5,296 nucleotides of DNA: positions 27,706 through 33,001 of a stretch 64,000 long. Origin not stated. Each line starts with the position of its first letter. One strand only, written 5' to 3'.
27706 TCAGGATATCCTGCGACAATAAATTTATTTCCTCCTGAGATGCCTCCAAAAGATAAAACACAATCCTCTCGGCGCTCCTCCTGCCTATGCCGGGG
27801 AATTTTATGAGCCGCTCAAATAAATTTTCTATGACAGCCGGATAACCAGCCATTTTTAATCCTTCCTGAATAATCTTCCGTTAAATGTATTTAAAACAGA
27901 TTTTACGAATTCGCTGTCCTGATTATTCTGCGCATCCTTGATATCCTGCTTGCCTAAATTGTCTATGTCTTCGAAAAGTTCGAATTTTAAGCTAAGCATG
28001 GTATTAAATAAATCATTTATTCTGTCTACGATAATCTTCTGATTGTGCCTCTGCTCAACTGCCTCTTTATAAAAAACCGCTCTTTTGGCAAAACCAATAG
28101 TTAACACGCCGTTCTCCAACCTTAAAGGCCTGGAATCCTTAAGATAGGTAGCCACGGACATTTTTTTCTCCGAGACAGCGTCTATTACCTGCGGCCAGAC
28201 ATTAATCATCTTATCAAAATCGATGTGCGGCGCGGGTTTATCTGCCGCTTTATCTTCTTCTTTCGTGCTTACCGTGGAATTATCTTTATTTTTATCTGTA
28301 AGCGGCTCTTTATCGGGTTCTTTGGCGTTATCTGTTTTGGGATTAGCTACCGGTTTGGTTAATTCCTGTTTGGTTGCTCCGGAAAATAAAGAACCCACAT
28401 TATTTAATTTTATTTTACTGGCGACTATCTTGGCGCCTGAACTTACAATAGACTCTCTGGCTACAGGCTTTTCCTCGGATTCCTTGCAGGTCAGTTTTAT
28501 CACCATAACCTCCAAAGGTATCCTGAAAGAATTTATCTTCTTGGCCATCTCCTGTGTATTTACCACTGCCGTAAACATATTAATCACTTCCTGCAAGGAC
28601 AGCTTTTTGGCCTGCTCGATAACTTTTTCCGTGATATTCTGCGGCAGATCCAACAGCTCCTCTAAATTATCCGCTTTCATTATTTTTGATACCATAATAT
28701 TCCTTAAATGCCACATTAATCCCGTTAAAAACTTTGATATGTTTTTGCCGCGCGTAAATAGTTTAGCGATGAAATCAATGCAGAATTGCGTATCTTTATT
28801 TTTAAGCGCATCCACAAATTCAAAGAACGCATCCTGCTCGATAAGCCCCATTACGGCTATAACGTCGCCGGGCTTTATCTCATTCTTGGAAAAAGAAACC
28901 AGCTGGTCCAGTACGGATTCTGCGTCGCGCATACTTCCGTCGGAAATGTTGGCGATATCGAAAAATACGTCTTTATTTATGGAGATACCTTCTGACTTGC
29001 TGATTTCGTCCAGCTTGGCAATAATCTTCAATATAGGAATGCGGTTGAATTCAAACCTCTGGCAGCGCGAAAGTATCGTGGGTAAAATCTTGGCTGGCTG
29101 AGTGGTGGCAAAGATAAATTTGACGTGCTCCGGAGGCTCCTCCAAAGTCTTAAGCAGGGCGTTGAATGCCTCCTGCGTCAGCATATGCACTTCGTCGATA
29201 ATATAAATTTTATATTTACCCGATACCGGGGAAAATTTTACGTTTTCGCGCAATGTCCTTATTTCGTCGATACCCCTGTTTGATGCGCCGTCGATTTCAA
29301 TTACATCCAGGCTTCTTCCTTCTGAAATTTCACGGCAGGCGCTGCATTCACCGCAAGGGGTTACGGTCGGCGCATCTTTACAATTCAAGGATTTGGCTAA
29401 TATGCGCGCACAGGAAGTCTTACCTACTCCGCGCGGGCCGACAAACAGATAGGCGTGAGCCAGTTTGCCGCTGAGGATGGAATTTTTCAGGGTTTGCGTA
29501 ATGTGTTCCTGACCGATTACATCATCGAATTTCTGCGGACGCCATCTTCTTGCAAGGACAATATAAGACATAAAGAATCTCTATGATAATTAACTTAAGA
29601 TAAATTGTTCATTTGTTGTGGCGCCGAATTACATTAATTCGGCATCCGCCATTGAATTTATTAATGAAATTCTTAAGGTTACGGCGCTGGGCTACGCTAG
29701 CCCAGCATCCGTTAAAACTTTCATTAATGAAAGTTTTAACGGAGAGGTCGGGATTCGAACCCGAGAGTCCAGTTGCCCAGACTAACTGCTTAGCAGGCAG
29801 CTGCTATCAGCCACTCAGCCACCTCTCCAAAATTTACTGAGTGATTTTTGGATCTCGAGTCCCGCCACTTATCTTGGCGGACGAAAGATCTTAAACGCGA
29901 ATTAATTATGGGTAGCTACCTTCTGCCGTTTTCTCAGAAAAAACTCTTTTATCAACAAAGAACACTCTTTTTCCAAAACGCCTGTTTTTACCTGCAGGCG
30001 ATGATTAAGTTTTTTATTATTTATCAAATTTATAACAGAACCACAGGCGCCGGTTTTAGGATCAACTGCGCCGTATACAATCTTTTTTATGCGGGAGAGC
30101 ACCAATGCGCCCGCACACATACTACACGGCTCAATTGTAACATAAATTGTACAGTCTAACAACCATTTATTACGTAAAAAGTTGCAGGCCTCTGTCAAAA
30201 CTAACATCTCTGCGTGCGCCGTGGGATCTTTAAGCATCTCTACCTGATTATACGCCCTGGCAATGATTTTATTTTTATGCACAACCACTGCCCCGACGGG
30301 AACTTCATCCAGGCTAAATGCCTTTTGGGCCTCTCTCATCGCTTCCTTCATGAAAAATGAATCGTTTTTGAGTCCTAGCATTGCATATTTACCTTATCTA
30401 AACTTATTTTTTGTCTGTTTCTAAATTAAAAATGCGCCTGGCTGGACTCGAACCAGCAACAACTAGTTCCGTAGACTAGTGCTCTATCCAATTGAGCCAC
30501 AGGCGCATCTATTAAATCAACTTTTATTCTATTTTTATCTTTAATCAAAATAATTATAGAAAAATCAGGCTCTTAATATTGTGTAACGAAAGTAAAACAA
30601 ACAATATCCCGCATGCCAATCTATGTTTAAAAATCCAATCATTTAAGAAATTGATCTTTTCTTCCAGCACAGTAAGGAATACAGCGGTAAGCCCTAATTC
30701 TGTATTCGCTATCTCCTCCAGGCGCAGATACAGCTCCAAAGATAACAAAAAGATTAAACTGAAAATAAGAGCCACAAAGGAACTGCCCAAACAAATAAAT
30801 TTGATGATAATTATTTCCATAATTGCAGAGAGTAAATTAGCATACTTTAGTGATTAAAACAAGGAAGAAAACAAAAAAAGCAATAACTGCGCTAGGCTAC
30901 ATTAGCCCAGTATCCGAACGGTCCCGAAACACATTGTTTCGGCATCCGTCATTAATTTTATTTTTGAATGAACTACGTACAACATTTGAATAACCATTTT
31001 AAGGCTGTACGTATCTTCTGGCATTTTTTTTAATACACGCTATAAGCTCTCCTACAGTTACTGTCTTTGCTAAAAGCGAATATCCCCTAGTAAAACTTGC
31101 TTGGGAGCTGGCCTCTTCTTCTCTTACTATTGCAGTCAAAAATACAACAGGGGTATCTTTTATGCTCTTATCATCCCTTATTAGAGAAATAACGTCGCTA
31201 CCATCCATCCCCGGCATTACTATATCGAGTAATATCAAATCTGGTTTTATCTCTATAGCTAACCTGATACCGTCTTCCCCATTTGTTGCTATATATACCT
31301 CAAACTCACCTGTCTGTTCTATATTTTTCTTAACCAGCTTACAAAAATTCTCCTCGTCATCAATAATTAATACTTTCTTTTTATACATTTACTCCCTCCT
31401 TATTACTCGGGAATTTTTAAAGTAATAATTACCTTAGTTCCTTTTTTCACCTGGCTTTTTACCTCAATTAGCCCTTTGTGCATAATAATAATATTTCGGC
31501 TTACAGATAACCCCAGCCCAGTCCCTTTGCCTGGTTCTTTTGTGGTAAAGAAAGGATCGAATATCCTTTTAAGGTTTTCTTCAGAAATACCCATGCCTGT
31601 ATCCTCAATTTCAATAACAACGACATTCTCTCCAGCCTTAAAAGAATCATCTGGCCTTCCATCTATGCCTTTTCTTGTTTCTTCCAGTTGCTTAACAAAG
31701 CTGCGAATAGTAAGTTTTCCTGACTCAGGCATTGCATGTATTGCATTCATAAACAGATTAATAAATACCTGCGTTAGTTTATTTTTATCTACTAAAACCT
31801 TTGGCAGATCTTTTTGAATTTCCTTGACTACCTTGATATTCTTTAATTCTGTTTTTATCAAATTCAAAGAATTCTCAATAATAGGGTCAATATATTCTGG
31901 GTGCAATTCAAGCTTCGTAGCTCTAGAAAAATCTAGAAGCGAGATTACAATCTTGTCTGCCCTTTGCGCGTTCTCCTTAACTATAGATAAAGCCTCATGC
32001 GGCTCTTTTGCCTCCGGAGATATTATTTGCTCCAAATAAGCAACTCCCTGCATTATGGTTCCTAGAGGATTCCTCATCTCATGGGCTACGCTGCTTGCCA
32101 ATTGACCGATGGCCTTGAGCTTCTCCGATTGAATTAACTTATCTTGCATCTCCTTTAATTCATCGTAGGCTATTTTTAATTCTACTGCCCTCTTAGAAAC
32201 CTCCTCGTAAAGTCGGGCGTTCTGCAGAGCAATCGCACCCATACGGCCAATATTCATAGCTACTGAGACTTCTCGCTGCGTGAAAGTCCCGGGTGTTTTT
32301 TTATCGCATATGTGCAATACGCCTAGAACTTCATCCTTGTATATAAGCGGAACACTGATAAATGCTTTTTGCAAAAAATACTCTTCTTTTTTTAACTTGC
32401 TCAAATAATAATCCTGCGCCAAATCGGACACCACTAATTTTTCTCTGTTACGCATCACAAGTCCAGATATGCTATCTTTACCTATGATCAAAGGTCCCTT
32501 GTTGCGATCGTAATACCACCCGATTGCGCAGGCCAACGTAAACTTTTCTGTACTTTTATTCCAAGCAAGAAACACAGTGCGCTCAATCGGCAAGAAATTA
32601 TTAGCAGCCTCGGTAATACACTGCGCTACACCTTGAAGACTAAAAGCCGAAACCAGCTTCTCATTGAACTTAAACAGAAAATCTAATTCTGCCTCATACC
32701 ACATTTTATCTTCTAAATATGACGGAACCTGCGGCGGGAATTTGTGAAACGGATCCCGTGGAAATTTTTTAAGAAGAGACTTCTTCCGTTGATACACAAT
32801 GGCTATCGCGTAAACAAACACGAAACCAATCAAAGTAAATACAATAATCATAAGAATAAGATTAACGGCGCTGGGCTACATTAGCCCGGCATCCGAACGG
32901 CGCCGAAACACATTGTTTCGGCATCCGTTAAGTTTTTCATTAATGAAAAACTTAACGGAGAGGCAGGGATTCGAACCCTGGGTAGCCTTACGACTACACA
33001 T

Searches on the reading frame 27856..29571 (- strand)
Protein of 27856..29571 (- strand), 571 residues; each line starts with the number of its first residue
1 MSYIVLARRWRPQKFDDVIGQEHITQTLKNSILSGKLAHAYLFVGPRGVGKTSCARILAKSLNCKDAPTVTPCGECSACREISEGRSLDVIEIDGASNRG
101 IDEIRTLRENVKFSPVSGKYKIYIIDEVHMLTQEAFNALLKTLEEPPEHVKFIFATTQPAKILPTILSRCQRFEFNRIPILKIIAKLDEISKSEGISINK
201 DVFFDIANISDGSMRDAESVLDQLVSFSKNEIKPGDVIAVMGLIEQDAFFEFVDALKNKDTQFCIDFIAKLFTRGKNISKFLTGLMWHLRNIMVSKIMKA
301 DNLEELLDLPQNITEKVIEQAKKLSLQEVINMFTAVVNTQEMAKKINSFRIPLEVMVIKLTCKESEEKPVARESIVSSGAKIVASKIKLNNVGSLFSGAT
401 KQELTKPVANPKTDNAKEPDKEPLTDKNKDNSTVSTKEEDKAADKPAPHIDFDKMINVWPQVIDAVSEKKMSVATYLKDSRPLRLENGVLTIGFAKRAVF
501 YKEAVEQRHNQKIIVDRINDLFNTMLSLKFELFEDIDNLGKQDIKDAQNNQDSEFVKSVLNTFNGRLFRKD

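Call 12: search_protein_families(library=pfam, proteins=[window:27856-29571:-])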
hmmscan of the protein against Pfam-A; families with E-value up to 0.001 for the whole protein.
window:27856-29571:- (571 aa): 15 families
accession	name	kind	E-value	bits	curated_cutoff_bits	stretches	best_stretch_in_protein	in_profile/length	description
PF13177.12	DNA_pol3_delta2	-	5.7e-51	173.1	27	1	20-177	1-159/161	DNA polymerase III, delta subunit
PF00004.35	AAA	-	5.9e-15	56.3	21.2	1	42-174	2-127/131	ATPase family associated with various cellular activities (AAA)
PF12169.13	DNA_pol3_gamma3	-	3.2e-10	40.4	24.4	1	236-362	5-129/143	DNA polymerase III subunits gamma and tau domain III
PF05496.18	RuvB_N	-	7.3e-08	32.8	27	1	11-73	2-68/159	Holliday junction DNA helicase RuvB P-loop domain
PF22608.2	DNAX_ATPase_lid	-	2.5e-07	30.8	27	1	183-229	2-48/49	DNA polymerase III clamp loader subunit, ATPase lid domain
PF20964.2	DnaX_C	-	6.7e-07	29.7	26.2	1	448-532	5-87/113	DNA polymerase III subunit tau, C-terminal domain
PF13401.12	AAA_22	-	1.2e-06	29.3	27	1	41-157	8-123/130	AAA domain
PF07728.20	AAA_5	-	2.2e-06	28.2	22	1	42-148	3-95/139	AAA domain (dynein-related subfamily)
PF13173.12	AAA_14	-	0.00015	22.2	27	0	40-164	4-105/129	AAA domain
PF07724.20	AAA_2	-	0.00018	22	27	1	41-145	6-101/166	AAA domain (Cdc48 subfamily)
PF12775.13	AAA_7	-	0.00022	21.3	25.8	0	38-64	33-59/181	P-loop containing dynein motor region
PF06068.19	TIP49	-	0.00028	20.6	23.8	0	123-148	278-303/347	TIP49 P-loop domain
PF13604.12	AAA_30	-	0.00042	20.5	27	1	41-153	21-122/191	AAA domain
PF21694.2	DNA_pol3_delta_C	-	0.00043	20.7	27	0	247-358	2-119/121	DNA polymerase III delta subunit, C-terminal domain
PF14532.12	Sigma54_activ_2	-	0.00069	20.3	25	0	24-161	6-112/138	Sigma-54 interaction domain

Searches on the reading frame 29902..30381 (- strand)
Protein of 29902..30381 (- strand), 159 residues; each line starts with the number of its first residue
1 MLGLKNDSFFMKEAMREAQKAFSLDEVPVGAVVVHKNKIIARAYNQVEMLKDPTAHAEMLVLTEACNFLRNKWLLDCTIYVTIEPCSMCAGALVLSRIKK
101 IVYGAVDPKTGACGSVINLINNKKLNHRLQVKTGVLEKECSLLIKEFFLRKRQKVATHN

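Call 12: search_protein_families(library=pfam, proteins=[window:29902-30381:-])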
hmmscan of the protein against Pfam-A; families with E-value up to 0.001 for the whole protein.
window:29902-30381:- (159 aa): 6 families
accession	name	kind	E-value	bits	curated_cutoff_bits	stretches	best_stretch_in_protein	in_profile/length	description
PF14437.12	MafB19-deam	-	1.9e-44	151.5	27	1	6-152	2-142/142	MafB19-like deaminase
PF00383.29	dCMP_cyt_deam_1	-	4.4e-31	107.2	25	1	5-104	2-101/102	Cytidine and deoxycytidylate deaminase zinc-binding region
PF18750.7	SNAD4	-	2.5e-05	24.8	27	1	49-94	24-72/130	Secreted Novel AID/APOBEC-like Deaminase 4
PF14439.12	Bd3614-deam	-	3.7e-05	24.1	38.5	1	32-108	14-93/113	Bd3614-like deaminase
PF18772.7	APOBEC2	-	0.00012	22.6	26.8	1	51-94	44-90/175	APOBEC2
PF18782.7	NAD2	-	0.00043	20.9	27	1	51-93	51-94/179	Novel AID APOBEC clade 2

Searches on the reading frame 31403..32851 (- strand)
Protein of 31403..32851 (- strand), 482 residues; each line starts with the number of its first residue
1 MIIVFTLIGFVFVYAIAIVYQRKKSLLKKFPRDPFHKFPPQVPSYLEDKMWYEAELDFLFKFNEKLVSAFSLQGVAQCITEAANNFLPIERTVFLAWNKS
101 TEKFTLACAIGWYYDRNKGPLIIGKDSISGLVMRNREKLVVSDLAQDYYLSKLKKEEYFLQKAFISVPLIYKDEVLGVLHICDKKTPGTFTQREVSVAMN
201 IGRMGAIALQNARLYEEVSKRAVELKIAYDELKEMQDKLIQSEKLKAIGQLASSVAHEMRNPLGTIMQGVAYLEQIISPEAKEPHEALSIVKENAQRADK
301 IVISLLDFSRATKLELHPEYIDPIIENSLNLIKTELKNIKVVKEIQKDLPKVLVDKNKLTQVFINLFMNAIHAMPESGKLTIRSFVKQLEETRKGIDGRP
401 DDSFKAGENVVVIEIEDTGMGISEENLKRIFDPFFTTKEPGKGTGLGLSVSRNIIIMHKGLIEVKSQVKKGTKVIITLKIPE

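Call 12: search_protein_families(library=pfam, proteins=[window:31403-32851:-])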
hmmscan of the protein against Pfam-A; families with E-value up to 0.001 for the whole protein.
window:31403-32851:- (482 aa): 5 families
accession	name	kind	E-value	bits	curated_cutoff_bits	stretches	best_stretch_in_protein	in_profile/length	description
PF02518.31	HATPase_c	-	7.7e-22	78.3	26.4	1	355-480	2-109/111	Histidine kinase-, DNA gyrase B-, and HSP90-like ATPase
PF13185.12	GAF_2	-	9.9e-11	42.4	28.6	1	103-210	33-136/136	GAF domain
PF00512.31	HisKA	-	2.7e-10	40.6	26.9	1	249-311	3-63/66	His Kinase A (phospho-acceptor) domain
PF01590.32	GAF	-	7.5e-08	33.4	22.4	1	72-209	2-133/133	GAF domain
PF13492.12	GAF_3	-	5.8e-05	24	27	1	80-211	10-129/129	GAF domain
